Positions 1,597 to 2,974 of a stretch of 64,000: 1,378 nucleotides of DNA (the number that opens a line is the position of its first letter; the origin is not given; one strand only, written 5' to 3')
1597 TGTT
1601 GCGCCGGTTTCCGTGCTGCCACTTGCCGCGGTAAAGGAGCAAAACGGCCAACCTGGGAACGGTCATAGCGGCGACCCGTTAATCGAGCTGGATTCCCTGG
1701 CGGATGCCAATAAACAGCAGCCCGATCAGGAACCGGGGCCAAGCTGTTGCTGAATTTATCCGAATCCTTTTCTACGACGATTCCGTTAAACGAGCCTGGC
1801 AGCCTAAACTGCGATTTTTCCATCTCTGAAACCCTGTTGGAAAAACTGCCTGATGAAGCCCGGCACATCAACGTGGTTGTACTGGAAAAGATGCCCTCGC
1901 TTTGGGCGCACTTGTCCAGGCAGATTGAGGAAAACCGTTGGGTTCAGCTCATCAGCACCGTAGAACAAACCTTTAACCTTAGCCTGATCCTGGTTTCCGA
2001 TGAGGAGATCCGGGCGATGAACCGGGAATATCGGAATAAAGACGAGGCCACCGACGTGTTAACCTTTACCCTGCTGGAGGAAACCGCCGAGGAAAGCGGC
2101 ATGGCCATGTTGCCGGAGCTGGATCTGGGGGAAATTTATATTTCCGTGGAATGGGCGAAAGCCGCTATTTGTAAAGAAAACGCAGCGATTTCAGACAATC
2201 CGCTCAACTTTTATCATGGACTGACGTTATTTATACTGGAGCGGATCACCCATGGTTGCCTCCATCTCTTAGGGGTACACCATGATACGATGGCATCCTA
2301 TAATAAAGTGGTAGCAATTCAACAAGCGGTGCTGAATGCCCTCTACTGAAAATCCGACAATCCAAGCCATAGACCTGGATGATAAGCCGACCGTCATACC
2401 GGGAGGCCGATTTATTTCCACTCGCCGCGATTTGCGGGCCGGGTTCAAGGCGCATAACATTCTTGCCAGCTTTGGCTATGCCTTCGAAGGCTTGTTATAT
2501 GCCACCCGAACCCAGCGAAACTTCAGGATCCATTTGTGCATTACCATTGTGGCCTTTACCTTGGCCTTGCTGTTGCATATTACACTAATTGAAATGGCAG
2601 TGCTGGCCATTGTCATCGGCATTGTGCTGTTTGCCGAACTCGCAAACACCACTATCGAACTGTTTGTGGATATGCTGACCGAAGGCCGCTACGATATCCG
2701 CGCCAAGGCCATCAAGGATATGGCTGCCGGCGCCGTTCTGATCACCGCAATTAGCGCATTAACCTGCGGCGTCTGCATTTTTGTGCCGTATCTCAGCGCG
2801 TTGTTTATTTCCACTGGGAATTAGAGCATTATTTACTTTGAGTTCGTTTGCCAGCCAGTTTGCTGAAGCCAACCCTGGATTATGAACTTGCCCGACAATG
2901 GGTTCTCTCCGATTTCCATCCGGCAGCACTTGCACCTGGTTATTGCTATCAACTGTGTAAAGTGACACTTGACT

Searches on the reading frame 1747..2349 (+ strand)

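Call 6: search_protein_families(library=pfam, proteins=[window:1747-2349:+])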
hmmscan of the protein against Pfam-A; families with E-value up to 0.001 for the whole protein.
window:1747-2349:+ (200 aa): 1 family
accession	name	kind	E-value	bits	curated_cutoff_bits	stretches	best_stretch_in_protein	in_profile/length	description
PF02130.23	YbeY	-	6.8e-21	74.9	25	1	69-198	21-128/129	Endoribonuclease YbeY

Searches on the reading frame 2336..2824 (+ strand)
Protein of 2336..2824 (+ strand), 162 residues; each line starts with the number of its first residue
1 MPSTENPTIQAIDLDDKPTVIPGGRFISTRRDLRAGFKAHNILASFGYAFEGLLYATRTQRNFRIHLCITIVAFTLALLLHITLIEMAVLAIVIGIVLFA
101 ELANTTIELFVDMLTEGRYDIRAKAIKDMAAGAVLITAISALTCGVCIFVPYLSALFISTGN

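Call 6: search_protein_families(library=pfam, proteins=[window:2336-2824:+])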
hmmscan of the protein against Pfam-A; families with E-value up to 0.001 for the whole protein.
window:2336-2824:+ (162 aa): 1 family
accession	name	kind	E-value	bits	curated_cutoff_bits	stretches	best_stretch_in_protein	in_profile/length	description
PF01219.24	DAGK_prokar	-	6.1e-31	106.7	22.3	1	47-149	1-102/102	Prokaryotic diacylglycerol kinase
